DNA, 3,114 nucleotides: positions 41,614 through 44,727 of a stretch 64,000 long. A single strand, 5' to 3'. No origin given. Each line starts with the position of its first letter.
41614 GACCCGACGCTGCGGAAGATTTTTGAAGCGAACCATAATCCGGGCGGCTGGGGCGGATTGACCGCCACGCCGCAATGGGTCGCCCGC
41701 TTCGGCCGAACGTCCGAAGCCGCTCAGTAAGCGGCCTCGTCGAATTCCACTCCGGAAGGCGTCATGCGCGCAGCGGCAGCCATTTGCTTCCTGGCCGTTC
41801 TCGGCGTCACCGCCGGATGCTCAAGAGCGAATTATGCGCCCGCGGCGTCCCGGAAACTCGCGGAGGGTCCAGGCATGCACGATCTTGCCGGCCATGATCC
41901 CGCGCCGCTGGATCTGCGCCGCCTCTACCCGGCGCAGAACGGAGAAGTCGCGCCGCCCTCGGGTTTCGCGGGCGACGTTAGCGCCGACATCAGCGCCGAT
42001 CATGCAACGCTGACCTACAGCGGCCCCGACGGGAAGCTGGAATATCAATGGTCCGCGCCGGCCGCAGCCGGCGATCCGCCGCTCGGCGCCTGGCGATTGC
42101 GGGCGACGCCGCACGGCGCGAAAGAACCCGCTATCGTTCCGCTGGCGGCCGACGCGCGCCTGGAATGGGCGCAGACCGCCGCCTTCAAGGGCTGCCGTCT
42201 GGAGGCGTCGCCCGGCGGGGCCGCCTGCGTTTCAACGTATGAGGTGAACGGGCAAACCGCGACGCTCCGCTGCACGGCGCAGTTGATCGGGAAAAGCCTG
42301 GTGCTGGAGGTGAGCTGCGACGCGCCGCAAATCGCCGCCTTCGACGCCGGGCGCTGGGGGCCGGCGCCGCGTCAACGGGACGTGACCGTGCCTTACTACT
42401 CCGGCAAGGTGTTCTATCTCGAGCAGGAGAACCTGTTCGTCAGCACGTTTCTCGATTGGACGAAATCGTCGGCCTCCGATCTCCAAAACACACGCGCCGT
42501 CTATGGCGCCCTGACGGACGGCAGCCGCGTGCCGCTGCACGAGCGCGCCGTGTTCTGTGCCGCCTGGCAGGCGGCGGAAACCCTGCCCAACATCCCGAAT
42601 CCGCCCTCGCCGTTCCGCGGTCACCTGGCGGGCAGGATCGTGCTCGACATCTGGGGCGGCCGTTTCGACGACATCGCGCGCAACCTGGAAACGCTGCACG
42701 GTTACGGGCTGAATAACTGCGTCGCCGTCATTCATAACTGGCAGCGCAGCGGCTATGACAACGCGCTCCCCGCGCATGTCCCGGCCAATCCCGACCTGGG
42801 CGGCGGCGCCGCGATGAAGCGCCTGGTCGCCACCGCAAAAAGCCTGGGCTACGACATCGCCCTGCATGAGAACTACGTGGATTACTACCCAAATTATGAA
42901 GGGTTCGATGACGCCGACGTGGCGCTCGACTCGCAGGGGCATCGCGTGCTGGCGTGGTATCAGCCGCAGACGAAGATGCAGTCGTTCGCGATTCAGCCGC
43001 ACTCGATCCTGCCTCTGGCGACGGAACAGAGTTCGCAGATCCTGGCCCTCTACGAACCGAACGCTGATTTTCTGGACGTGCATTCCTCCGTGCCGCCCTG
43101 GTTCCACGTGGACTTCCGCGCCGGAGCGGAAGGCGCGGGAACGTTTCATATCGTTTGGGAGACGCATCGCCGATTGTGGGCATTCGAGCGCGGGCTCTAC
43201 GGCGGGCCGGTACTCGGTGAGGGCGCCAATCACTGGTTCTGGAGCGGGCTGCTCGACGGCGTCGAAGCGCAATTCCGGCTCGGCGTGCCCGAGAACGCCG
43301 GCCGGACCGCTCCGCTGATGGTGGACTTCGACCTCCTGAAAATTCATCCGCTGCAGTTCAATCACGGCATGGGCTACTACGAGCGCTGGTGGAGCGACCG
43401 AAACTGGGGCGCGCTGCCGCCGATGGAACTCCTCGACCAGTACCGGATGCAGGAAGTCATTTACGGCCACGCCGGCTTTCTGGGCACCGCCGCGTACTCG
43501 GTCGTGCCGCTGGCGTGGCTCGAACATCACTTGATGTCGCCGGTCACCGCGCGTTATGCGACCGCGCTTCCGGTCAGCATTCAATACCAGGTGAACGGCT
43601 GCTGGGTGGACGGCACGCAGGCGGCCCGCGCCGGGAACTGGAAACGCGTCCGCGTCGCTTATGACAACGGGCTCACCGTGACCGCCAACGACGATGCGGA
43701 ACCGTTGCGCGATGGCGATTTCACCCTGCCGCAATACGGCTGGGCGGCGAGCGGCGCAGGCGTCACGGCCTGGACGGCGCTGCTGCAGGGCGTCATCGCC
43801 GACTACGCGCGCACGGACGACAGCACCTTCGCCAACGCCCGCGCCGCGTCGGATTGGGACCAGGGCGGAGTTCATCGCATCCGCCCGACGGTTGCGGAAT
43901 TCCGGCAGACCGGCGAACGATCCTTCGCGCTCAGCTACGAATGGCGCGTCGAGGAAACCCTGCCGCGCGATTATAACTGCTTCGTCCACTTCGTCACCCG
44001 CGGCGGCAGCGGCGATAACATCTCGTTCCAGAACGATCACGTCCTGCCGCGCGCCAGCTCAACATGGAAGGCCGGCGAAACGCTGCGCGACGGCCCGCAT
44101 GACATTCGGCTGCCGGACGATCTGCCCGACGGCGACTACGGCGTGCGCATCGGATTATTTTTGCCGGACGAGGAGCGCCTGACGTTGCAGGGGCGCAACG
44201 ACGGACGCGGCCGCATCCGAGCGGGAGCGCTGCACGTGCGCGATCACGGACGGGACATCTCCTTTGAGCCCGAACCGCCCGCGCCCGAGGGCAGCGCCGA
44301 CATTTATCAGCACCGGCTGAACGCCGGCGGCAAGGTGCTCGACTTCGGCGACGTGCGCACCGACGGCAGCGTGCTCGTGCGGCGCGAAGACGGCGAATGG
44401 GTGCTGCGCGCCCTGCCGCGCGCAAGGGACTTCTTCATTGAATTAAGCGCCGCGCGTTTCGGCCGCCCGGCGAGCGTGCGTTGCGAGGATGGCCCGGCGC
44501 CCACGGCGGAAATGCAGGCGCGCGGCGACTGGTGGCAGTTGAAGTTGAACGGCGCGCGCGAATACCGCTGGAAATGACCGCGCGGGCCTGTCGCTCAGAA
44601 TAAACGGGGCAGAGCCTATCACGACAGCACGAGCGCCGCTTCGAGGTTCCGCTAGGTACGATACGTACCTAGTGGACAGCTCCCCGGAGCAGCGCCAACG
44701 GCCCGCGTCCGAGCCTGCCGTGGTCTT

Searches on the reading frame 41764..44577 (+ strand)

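Call 81: search_protein_families(library=pfam, proteins=[window:41764-44577:+], max_evalue=0.001)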
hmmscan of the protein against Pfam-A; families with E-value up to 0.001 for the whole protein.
window:41764-44577:+ (937 aa): 1 family
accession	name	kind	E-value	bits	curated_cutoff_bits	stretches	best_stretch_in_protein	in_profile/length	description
PF18952.6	DUF5696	-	1e-11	44.5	25.6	1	301-402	266-369/612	Family of unknown function (DUF5696)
